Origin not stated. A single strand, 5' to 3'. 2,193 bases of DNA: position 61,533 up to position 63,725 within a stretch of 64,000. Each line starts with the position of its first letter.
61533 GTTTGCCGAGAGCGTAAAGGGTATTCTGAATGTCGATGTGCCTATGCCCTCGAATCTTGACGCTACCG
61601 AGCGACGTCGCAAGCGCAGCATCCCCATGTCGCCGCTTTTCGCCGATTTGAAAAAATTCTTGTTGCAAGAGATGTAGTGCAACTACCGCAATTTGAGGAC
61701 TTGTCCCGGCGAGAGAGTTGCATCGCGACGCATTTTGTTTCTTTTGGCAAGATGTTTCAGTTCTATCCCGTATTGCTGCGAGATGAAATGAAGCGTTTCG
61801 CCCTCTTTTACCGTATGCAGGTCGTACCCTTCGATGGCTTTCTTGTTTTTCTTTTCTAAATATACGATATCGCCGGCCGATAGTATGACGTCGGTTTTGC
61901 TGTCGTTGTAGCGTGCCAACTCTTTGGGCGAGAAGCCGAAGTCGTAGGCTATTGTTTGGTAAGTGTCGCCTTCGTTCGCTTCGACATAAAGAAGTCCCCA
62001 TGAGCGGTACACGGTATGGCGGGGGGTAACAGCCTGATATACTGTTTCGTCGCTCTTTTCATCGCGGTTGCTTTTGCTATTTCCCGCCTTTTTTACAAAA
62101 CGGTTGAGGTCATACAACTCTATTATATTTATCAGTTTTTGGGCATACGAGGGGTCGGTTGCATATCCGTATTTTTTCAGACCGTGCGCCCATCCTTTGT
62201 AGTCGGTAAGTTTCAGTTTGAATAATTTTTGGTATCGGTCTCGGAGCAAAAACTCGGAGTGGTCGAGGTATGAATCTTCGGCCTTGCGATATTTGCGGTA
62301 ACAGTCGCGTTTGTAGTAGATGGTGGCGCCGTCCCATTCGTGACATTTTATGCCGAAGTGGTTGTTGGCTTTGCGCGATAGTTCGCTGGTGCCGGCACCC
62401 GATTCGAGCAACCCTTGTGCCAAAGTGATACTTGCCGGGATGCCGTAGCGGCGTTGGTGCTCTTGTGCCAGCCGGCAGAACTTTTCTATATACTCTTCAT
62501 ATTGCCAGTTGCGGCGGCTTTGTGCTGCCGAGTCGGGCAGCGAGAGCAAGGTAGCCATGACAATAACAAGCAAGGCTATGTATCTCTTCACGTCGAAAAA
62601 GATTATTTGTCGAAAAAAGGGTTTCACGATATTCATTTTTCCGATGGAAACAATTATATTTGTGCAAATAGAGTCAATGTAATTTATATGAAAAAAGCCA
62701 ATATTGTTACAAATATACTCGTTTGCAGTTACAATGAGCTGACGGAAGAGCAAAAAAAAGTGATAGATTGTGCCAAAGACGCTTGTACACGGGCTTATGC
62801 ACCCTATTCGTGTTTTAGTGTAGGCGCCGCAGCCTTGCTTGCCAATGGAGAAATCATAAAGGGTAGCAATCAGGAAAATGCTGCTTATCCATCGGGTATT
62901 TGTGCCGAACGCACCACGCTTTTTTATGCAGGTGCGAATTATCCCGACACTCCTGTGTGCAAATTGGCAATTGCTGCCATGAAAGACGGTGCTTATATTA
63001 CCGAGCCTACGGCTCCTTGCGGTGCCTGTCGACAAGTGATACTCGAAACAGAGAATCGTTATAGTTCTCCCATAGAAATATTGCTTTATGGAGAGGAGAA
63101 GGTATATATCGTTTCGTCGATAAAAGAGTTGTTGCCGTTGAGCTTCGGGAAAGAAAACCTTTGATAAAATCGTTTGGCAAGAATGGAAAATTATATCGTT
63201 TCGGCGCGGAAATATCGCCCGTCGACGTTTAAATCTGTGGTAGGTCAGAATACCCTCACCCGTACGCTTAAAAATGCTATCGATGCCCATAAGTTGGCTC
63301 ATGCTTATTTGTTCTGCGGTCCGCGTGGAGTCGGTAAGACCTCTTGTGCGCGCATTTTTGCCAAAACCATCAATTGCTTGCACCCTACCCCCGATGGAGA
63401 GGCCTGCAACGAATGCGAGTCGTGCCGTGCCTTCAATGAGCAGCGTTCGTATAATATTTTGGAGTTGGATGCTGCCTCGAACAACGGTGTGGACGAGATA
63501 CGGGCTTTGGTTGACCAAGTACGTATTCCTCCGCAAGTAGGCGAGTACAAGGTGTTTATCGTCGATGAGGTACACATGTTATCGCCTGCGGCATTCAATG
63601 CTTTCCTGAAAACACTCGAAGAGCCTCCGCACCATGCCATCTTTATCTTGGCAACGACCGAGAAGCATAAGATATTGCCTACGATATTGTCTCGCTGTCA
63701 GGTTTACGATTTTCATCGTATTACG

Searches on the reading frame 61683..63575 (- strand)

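Call 97: search_protein_families(library=ncbifam, proteins=[window:61683-63575:-], max_evalue=0.00001)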
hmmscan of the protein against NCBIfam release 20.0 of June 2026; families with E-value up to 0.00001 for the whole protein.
window:61683-63575:- (630 aa): 16 families
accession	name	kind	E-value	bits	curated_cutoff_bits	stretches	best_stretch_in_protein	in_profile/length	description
NF038016.1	sporang_Gsm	equivalog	1.7e-33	116.3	240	1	348-493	153-315/316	sporangiospore maturation cell wall hydrolase GsmA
TIGR02541.1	flagell_FlgJ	equivalog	1.2e-16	61.5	193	1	355-486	144-291/294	flagellar assembly peptidoglycan hydrolase FlgJ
NF009354.0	PRK12709.1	equivalog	2.7e-13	50.1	456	1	358-485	175-319/323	flagellar rod assembly protein/muramidase FlgJ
NF004974.0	PRK06347.1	equivalog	1.4e-10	40.9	701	1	381-566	172-368/592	1,4-beta-N-acetylmuramoylhydrolase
NF006362.0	PRK08581.1-4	equivalog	3e-10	39.7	620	1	379-494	257-388/541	amidase domain-containing protein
NF006360.0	PRK08581.1-2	equivalog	4.9e-09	35.2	605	1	361-497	412-566/709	amidase domain-containing protein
NF006359.0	PRK08581.1-1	equivalog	5.3e-09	35.3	798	1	375-495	336-473/619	amidase domain-containing protein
NF009357.0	PRK12712.1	equivalog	3.5e-08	33.2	606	1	362-485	200-339/344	flagellar rod assembly protein/muramidase FlgJ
NF009358.0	PRK12713.1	equivalog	4.6e-08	32.9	595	1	361-486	183-324/339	flagellar rod assembly protein/muramidase FlgJ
TIGR02907.1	spore_VI_D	equivalog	1.7e-07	31.2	169.85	0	526-573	299-343/344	stage VI sporulation protein D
NF040883.1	amid_act_ActS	equivalog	4.1e-07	29.5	375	0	585-629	34-78/242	amidase activator ActS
NF047755.1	LIC_10271_M23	exception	4.8e-07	29.7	180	0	584-629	24-69/207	LIC_10271 family cell wall hydrolase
NF042931.1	SAG1386_EF1546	equivalog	8e-07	29.3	80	0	583-630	108-158/158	SAG1386/EF1546 family surface-associated protein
NF050804.1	CellDivDipMCaul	equivalog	9e-07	28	900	1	535-629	315-403/634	cell division endopeptidase DipM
NF008050.0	PRK10783.1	equivalog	1e-06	27.4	508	1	533-629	348-447/457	murein transglycosylase D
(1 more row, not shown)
